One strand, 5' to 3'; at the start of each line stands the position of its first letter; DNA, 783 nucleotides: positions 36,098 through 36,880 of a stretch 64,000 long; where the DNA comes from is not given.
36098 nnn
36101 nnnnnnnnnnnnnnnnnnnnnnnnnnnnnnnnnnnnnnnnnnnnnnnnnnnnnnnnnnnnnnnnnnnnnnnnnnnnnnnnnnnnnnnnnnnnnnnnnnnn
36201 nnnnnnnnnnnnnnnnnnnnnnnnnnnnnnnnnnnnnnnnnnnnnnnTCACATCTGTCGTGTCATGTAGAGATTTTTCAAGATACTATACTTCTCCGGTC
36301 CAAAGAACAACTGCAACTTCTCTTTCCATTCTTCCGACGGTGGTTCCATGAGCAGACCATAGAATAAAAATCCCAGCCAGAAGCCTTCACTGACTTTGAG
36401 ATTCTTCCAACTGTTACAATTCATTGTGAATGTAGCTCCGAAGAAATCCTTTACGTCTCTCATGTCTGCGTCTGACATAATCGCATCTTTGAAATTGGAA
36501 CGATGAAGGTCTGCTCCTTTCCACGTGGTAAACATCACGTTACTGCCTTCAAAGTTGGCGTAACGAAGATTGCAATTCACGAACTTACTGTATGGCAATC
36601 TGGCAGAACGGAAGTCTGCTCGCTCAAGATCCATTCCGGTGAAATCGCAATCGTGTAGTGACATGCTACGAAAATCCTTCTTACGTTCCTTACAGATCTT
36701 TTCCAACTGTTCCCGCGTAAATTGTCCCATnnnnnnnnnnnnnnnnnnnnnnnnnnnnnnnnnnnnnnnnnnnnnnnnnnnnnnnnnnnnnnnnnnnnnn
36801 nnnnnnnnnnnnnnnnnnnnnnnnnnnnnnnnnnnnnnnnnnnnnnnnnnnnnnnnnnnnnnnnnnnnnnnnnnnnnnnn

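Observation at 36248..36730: Pentapeptide-repeat (Qnr/MfpA-like DNA-mimic fold) protein encoded within the head-tail structural module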

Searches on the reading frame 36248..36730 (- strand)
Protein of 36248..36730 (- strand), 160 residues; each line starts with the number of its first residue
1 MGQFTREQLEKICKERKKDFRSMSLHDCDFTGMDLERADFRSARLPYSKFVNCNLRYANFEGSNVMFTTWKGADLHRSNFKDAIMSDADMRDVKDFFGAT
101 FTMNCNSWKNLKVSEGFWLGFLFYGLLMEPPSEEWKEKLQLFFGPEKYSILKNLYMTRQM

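Call 3: search_protein_families(library=pfam, proteins=[window:36248-36730:-], max_evalue=1)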
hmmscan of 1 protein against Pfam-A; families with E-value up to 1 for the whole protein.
window:36248-36730:- (160 aa): 4 families
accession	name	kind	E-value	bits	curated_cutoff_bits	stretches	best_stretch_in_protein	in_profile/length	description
PF00805.28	Pentapeptide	-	2.1e-15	56.3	20.2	3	34-64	2-32/40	Pentapeptide repeats (8 copies)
PF13599.13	Pentapeptide_4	-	4e-11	43.3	38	1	24-92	2-70/78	Pentapeptide repeat region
PF13576.12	Pentapeptide_3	-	1.3e-06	29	27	3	50-93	1-47/48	Pentapeptide repeats (9 copies)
PF23894.2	LD_SV2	-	0.28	12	29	1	4-68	27-90/92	SV2A/B/C luminal domain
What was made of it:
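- On Pentapeptide-repeat protein superfamily (Pfam PF00805 clan; Rfr fold): PF00805 scores 56.3 bits against 20.2, PF13599 43.3 against 38 and PF13576 29 against 27 (call 3).
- Checked: Domain hits are above the curated cut-offs (call 3):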

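Call 4: search_protein_families(library=phrogs, proteins=[window:36248-36730:-], max_evalue=1)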
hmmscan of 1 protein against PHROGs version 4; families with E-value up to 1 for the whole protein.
window:36248-36730:- (160 aa): 10 families
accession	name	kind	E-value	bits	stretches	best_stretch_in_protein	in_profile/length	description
phrog_15350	-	unknown function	6.7e-10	39.4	1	18-92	184-258/494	-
phrog_923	-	unknown function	3e-09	36.2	1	17-98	811-897/990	-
phrog_12514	-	unknown function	5.3e-08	33.6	1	23-94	154-245/287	-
phrog_7713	-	unknown function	9e-08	32.8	1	3-66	3-68/103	-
phrog_31265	-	unknown function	6.5e-06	27.2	1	15-91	56-132/264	-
phrog_30240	-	unknown function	0.0021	17.9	1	25-101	195-270/438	-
phrog_7653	-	unknown function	0.1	11.9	1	19-98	247-328/782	-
phrog_30747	-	unknown function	0.11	12.4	1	19-86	80-144/431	-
phrog_23755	-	unknown function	0.12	13.6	1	67-89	23-45/63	-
phrog_24530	-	unknown function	0.52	10.2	1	7-90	65-147/365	-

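Call 9: search_dna_similar(query=window:36248-36730:-, collection=phages, mode=protein, max_rows=40, max_evalue=0.001)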
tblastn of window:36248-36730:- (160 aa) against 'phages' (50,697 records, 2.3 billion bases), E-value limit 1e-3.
Records with a match: 162; places in all: 191; records where one place covers at least 80% of the query: 0.
Best place of each record, by identity: <60% 162.
By first word of the organism name: Rheinheimera 103; Salmonella 10; Corynebacterium 7; Listeria 7; Staphylococcus 5; Ralstonia 5; Edwardsiella 5; Caulobacter 4; Mycobacterium 4; Enterobacteria 2; and 8 more.
By host as written in the record: Rheinheimera sp. BAL341 103; Corynebacterium vitaeruminis NCIB 9291 7; Listeria monocytogenes 6; - 5; Ralstonia solanacearum PS025 4; Staphylococcus aureus 3; Caulobacter vibrioides CB15 3; Salmonella typhimurium DT104 2; and 22 more.
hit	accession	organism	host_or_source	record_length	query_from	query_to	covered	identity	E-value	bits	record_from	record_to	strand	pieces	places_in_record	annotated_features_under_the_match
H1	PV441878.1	Cutibacterium phage CA1NRNZ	Cutibacterium avidum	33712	4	111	68%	31.9%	3e-4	45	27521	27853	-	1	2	VFDB virulence factor protein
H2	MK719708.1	Rheinheimera phage vB_RspM_Barba4S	Rheinheimera sp. BAL341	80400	3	113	69%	30.6%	1e-5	50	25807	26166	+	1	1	hypothetical protein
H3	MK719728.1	Rheinheimera phage vB_RspM_Barba17S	Rheinheimera sp. BAL341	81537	3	112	69%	30.0%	4e-5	48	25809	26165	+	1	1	pentapeptide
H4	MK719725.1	Rheinheimera phage vB_RspM_Barba15S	Rheinheimera sp. BAL341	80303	3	112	69%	30.0%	4e-5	48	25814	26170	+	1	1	pentapeptide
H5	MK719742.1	Rheinheimera phage vB_RspM_Barba26A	Rheinheimera sp. BAL341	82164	3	112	69%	30.0%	2e-4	46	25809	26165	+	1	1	pentapeptide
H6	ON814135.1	Staphylococcus phage vB_SauM-V1SA20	Staphylococcus aureus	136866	1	92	57%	34.0%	5e-4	45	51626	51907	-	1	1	pentapeptide repeat family protein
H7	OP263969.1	Staphylococcus phage Koomba-kaat_1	Staphylococcus aureus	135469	1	92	57%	34.0%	6e-4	45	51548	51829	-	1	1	hypothetical protein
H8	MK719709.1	Rheinheimera phage vB_RspM_Barba5A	Rheinheimera sp. BAL341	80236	3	115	71%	27.6%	4e-6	51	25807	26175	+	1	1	pentapeptide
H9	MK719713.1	Rheinheimera phage vB_RspM_Barba8A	Rheinheimera sp. BAL341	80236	3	115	71%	27.6%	4e-6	51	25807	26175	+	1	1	pentapeptide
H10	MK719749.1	Rheinheimera phage vB_RspM_Barba30A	Rheinheimera sp. BAL341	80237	3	115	71%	27.6%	4e-6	51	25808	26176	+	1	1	pentapeptide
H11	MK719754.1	Rheinheimera phage vB_RspM_Barba35A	Rheinheimera sp. BAL341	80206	3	115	71%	27.6%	5e-4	45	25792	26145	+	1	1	pentapeptide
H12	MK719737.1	Rheinheimera phage vB_RspM_Barba23A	Rheinheimera sp. BAL341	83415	3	115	71%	27.6%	5e-4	45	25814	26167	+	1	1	pentapeptide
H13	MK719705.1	Rheinheimera phage vB_RspM_Barba3A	Rheinheimera sp. BAL341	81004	3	102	63%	30.9%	5e-5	48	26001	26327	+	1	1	pentapeptide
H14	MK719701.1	Rheinheimera phage vB_RspM_Barba1A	Rheinheimera sp. BAL341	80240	3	102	63%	30.9%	6e-5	48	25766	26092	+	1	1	pentapeptide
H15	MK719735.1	Rheinheimera phage vB_RspM_Barba22A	Rheinheimera sp. BAL341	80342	3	102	63%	30.9%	2e-4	46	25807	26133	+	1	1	pentapeptide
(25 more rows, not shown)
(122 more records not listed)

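Call 11: find_homologous_proteins(query=window:36248-36730:-)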
Query window:36248-36730:- (160 aa): 26 proteins with E <= 0.001 among 32 candidates.
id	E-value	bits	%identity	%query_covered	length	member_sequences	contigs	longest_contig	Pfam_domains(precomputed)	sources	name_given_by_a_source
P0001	3.0e-106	370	100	100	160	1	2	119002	PF13576.13,PF13599.14,PF00805.29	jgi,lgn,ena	jgi:hypothetical protein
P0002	1.1e-70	255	69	100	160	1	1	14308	PF13576.13,PF13599.14,PF00805.29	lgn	-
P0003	1.3e-68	248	66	99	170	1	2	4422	PF13599.14,PF00805.29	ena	-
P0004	2.1e-66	241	63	99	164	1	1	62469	PF13599.14,PF00805.29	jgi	jgi:hypothetical protein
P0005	1.2e-65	238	66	100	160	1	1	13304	PF13599.14,PF00805.29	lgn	-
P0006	1.8e-64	235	64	100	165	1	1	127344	PF13576.13,PF13599.14,PF00805.29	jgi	jgi:pentapeptide repeat protein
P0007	4.7e-64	233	64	98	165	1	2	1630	PF13576.13,PF13599.14,PF00805.29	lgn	-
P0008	1.4e-63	232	64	98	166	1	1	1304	PF00805.29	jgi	jgi:hypothetical protein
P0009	4.5e-63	230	62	100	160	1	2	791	PF13576.13,PF13599.14,PF00805.29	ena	-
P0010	1.3e-61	225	61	98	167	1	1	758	PF00805.29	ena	-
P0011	9.4e-61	222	62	98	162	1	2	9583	PF13576.13,PF13599.14,PF00805.29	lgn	-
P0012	1.6e-60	222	59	98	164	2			PF13599.14,PF00805.29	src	-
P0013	8.7e-60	219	61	100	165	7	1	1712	PF13576.13,PF13599.14,PF00805.29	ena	-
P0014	3.6e-59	217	62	98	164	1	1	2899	PF00805.29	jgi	jgi:uncharacterized protein YjbI with pentapeptide repeats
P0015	9.9e-59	216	60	98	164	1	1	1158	PF13576.13,PF13599.14,PF00805.29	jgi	jgi:hypothetical protein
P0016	1.9e-57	212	59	100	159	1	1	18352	PF13576.13,PF13599.14,PF00805.29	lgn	-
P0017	3.2e-57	211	58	100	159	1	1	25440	PF13576.13,PF13599.14,PF00805.29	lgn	-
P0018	8.1e-57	210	58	100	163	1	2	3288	PF13599.14,PF00805.29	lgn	-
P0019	2.3e-56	208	60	99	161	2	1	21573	PF13576.13,PF13599.14,PF00805.29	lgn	-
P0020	2.3e-56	208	60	98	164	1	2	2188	PF13576.13,PF13599.14,PF00805.29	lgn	-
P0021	3.1e-54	201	59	98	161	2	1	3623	PF13599.14,PF00805.29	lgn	-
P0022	5.6e-54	200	55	98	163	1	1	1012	PF13599.14,PF00805.29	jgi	jgi:hypothetical protein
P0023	3.4e-51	191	54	98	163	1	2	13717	PF13599.14,PF00805.29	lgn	-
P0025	7.6e-46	174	52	100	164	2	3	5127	PF13576.13,PF13599.14,PF00805.29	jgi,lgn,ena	-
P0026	2.1e-38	150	50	98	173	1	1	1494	PF13576.13,PF13599.14,PF00805.29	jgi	jgi:hypothetical protein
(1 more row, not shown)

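Call 12: find_encoding_contigs(protein=P0006, flank=10000, max_places=3)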
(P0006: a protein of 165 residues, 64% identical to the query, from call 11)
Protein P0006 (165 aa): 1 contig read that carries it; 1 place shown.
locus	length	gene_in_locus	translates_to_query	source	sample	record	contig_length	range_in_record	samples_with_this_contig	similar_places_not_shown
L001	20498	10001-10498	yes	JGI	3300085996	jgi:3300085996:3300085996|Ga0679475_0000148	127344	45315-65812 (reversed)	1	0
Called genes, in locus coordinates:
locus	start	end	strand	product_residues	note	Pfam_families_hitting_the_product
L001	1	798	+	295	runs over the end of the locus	-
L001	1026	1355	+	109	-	-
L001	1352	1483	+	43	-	-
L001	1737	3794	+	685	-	PF04860:Phage_portal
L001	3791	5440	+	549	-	PF27290:YonD_N (weak)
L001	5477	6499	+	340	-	-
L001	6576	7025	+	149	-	PF22653:DUF7007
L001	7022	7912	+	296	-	PF24163:HCP (faint)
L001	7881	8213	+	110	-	-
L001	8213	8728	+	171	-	-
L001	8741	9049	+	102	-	-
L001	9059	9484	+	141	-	-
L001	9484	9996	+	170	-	-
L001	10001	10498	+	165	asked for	PF13599:Pentapeptide_4 (weak), PF00805:Pentapeptide, PF13576:Pentapeptide_3 (faint), PF00805:Pentapeptide (weak)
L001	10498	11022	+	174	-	-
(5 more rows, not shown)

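Call 13: find_encoding_contigs(protein=P0004, flank=10000, max_places=3)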
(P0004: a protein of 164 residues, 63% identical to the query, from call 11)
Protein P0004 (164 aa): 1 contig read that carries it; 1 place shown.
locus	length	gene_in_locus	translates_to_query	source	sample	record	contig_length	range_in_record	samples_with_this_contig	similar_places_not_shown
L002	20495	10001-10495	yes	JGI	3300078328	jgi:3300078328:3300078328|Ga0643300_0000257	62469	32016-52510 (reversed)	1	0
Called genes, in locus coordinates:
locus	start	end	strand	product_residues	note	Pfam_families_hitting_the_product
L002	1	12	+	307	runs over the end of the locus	PF01075:Glyco_transf_9 (weak)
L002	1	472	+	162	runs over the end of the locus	-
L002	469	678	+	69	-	-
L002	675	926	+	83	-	-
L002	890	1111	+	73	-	-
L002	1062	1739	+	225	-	-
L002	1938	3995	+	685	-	PF04860:Phage_portal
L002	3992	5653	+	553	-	PF27290:YonD_N (weak)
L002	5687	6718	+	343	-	-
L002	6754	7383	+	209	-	-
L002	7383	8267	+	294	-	-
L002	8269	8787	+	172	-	-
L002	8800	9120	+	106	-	-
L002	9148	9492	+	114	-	-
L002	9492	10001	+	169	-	-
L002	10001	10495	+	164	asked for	PF00805:Pentapeptide (weak), PF13599:Pentapeptide_4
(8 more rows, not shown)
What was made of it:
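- In relatives the genes overlap by 1-4 nt (calls 12, 13).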

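Call 14: find_encoding_contigs(protein=P0001, flank=10000, max_places=3)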
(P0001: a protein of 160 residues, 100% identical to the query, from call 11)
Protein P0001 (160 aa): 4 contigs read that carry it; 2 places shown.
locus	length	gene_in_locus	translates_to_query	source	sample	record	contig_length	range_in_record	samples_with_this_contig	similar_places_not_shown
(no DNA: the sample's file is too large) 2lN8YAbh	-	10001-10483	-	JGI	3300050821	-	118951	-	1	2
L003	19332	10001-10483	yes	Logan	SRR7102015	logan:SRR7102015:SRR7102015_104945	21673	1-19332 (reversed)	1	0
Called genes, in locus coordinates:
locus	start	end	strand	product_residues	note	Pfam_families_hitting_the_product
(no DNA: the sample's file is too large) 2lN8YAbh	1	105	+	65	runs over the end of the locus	-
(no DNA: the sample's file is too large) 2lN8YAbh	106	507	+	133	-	PF10686:YAcAr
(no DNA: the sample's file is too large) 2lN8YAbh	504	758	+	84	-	-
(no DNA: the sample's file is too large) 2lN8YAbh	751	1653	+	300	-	PF01145:Band_7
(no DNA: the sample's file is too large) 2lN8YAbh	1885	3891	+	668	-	PF04860:Phage_portal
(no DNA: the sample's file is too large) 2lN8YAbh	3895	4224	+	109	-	-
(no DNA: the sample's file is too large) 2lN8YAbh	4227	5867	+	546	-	PF27290:YonD_N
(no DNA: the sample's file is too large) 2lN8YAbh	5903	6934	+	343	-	-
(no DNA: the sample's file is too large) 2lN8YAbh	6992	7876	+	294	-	-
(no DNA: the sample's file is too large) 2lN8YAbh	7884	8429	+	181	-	-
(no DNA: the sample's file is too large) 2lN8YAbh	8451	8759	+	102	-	-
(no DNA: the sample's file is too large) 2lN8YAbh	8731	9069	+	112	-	-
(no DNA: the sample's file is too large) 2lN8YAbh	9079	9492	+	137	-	-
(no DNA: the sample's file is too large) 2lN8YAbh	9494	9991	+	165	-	-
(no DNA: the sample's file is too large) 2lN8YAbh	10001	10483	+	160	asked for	PF13599:Pentapeptide_4, PF13576:Pentapeptide_3 (faint), PF00805:Pentapeptide (weak)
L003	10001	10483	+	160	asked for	PF13599:Pentapeptide_4, PF13576:Pentapeptide_3 (faint), PF00805:Pentapeptide (weak)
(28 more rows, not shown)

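Call 21: predict_structure(alignment_id=A1)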
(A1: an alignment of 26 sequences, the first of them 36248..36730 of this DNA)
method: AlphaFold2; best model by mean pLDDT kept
length: 160 residues; sequences in the alignment: 26
mean_pLDDT: 83.8   pTM: 0.70
mean pLDDT of the five models: 83.8, 82.6, 82.2, 81.0, 80.3
residues with pLDDT >= 90: 85; 70-90: 44; 50-70: 28; < 50: 3
segments of 3 or more residues with pLDDT < 50: none
pLDDT, mean of each block of 10 residues (from residue 1): 82 93 94 96 95 96 95 93 92 85 82 77 59 67 74 61
secondary structure, 60 per line:
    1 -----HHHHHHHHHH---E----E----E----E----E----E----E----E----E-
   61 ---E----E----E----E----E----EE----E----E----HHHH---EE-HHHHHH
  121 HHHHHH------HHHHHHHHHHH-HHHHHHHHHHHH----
elements in order: H6-15 H105-108 H115-126 H133-143 H145-156
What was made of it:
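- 36251..36424 (-): Family-specific C-terminal domain (residues 103-160): three main helices (plus a short turn at 105-108), a Trp/aromatic-rich helix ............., and the motif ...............; preceded by the invariant D95-FG-T-T-C105 cap. Helices 105-108, 115-126, 133-143 and 145-156 with pLDDT 59-82 (call 21).
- On Pentapeptide-repeat protein superfamily (Pfam PF00805 clan; Rfr fold): The AF2 model has pLDDT 92-96 over the repeats, with a strand every 5 residues (call 21).
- On Qnr / MfpA / AlbG-McbG DNA-mimic PRPs: C-terminal helices exist (call 21), but no multimer prediction was available.
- Checked: It shows one short strand every five residues between an N-terminal helix (6-15) and C-terminal helices (call 21).
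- The C-terminal domain is modelled with only moderate confidence (pLDDT 59-82; call 21). There are no Qnr loops (call 21).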

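Call 23: search_solved_structures(query=A1, max_evalue=0.01, show_alignments=2)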
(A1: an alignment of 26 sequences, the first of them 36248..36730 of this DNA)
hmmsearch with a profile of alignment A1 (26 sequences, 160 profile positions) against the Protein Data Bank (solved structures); distinct sequences matched with E-value up to 0.01: 31.
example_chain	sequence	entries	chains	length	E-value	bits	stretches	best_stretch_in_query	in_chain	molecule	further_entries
4yfo_A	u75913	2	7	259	4.1e-23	85.1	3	14-93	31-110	beta1_ex1 | 6beta1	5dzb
2j8k_A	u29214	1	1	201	7.3e-22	81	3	6-92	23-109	NP275-NP276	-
4yc5_A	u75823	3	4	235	1.1e-20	77.1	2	14-93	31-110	beta1 | beta1 protein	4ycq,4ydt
5dn0_A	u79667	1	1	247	3.6e-20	75.5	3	14-93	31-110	beta1 t1555 loop variant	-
4yei_A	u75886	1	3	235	4.4e-20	75.2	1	14-93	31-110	beta1mut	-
5dqa_A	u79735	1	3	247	1.8e-19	73.3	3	14-93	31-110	t3284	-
5dra_A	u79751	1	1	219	2.5e-19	72.8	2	14-93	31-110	3beta1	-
5di5_A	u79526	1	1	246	2.7e-18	69.4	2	14-93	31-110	beta1 t801 loop variant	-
5dns_A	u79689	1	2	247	7.9e-18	67.9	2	14-93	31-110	t1428 beta1 loop design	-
3du1_X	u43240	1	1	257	1.5e-17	67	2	17-92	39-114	All3740 protein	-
3n90_A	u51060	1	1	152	1.4e-11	47.6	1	23-89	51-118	Thylakoid lumenal 15 kDa protein 1, chloroplastic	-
9ngw_A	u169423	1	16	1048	2.7e-10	43.4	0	20-91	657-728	IcmE (DotG)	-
7muc_AG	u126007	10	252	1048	2.7e-10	43.4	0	20-91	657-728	IcmE protein | IcmE (DotG)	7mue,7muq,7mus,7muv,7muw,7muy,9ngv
2j8i_A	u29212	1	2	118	3.1e-08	36.7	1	6-92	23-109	NP275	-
2f3l_A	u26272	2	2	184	4.4e-08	36.2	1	15-75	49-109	RFR-Domain | pentapeptide repeat protein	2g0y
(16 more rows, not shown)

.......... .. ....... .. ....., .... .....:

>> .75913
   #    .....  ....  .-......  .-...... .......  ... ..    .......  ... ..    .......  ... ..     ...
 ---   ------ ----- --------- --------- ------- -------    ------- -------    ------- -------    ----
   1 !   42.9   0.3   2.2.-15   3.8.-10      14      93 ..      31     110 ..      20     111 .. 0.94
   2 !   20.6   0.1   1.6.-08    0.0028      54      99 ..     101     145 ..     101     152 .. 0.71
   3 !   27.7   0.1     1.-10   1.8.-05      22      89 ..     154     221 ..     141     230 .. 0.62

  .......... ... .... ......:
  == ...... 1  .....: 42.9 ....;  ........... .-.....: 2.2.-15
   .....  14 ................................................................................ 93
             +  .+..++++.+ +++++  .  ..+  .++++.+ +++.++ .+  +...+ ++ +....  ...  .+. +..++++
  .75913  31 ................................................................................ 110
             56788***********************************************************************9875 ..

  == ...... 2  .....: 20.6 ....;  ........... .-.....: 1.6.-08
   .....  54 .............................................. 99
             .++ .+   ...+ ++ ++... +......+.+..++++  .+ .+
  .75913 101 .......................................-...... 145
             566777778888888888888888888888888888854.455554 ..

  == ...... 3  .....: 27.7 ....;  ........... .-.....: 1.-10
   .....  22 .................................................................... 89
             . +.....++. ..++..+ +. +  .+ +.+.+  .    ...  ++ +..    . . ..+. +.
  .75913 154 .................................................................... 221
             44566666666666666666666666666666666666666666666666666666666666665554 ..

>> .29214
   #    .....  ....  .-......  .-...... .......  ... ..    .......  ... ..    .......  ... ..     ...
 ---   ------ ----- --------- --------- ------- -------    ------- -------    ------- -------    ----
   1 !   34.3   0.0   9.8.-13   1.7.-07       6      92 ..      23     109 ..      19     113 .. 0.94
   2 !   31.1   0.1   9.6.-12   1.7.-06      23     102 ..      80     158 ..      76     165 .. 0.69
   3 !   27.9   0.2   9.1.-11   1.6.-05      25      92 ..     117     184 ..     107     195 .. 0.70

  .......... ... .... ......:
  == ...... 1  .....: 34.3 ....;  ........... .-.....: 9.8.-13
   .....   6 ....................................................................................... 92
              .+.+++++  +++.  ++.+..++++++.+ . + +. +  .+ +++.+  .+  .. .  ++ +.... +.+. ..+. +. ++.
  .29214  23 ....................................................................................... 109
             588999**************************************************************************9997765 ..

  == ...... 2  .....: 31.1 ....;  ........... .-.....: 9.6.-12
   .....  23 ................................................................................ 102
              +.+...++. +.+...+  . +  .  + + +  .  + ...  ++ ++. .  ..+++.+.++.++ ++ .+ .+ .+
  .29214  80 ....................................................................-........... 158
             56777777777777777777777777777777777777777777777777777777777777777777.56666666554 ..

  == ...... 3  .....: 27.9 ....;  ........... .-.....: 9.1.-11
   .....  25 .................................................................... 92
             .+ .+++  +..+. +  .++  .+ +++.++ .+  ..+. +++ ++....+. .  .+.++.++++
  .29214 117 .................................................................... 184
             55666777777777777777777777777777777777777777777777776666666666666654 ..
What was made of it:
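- On Qnr / MfpA / AlbG-McbG DNA-mimic PRPs: The comparator sizes come from the chain lengths of 183-217 aa in call 23 and from own knowledge.
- Closest known: Generic short pentapeptide-repeat proteins. Same: Best profile hits are 2j8k and designed solenoids (call 23).
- DotG/IcmE shows that PRP solenoids can be built into a translocation channel (PDB 7muc hit, call 23).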

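Call 24: fold_search(model_id=the predicted structure, library=pdb)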
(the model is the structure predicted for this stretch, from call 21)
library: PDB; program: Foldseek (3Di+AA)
matches with E <= 10: 269; with E <= 0.001: 54
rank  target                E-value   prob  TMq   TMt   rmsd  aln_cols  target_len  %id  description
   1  2f3l                  1.9e-06  1.00  0.28  0.32   9.2       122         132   21  Crystal Structure of a Lumenal Rfr-domain protein (Contig83.1_1_243_746) from Cyanothece sp. 51142 at 2.1 Angstrom resol (released 2006-11-07)
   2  5di5                  3.8e-06  1.00  0.21  0.18  10.5       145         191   19  beta1 t801 loop variant in P3221 (released 2016-08-31)
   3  2bm4_B                1.6e-05  0.90  0.14  0.13  12.0       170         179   15  The Structure of MfpA (Rv3361c, C2 Crystal form). The Pentapeptide Repeat Protein from Mycobacterium tuberculosis Fold (released 2005-06-07)
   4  6zt4_A                1.9e-05  0.98  0.19  0.17  12.9       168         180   12  Pentapeptide repeat protein MfpA from Mycobacterium smegmatis (released 2021-03-03)
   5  5dns_A                2.0e-05  1.00  0.46  0.33   0.8        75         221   28  t1428 loop variant in P3221 (released 2016-09-28)
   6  2g0y                  2.0e-05  1.00  0.40  0.48  10.2       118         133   24  Crystal Structure of a Lumenal Pentapeptide Repeat Protein from Cyanothece sp 51142 at 2.3 Angstrom Resolution. Tetragon (released 2006-11-07)
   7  4yei_A                2.4e-05  1.00  0.46  0.35   7.2       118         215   22  Beta1mut synthetic solenoid protein (released 2016-03-09)
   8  2j8i_A                2.5e-05  1.00  0.36  0.53   9.7       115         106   22  Structure of NP275, a pentapeptide repeat protein from Nostoc punctiforme (released 2006-12-07)
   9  4yfo                  2.7e-05  1.00  0.30  0.22   8.0       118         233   27  beta1_ex1 (released 2016-03-16)
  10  3du1                  3.0e-05  1.00  0.30  0.21   9.0       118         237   19  The 2.0 Angstrom Resolution Crystal Structure of HetL, a Pentapeptide Repeat Protein involved in Heterocyst Differentiat (released 2008-11-11)
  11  5dqa_A                3.2e-05  1.00  0.26  0.21  10.7       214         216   15  t3284 loop variant of beta1 (released 2016-08-31)
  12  4ycq                  3.2e-05  0.98  0.18  0.16  12.1       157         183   18  Beta1 synthetic solenoid protein (released 2016-03-09)
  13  2xt2_A                3.6e-05  1.00  0.25  0.22  10.1       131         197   14  Structure of the pentapeptide repeat protein AlbG, a resistance factor for the topoisomerase poison albicidin. (released 2010-10-13)
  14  5dqa_C                3.6e-05  1.00  0.27  0.21  10.8       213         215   15  t3284 loop variant of beta1 (released 2016-08-31)
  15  4yc5                  4.2e-05  1.00  0.40  0.30   5.8       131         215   21  Beta1 synthetic solenoid protein (released 2016-03-09)
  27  3n90                  9.7e-05  1.00  0.60  0.66   1.6       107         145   20  The 1.7 Angstrom resolution crystal structure of AT2G44920, a pentapeptide repeat protein from Arabidopsis thaliana thyl (released 2011-06-29)
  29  2j8k                  1.2e-04  0.99  0.21  0.19  11.4       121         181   19  Structure of the fusion of NP275 and NP276, pentapeptide repeat proteins from Nostoc punctiforme (released 2006-12-07)
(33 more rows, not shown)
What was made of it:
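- On Pentapeptide-repeat protein superfamily (Pfam PF00805 clan; Rfr fold): Foldseek top hits are almost all solved PRPs (call 24).
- Closest known: Generic short pentapeptide-repeat proteins. Same: Best structural superposition is 3n90 (TM 0.60, rmsd 1.6 A; call 24).
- Closest known: Qnr / MfpA / AlbG / McbG topoisomerase-directed DNA-mimic PRPs. Same: The fold class is the same (call 24).
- Checked: The best superposition is TL15 (3n90), with TM 0.60 and rmsd 1.6 A over 107 columns (call 24).
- The fold class is the one used by Qnr, MfpA, AlbG and McbG (calls 21, 24).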
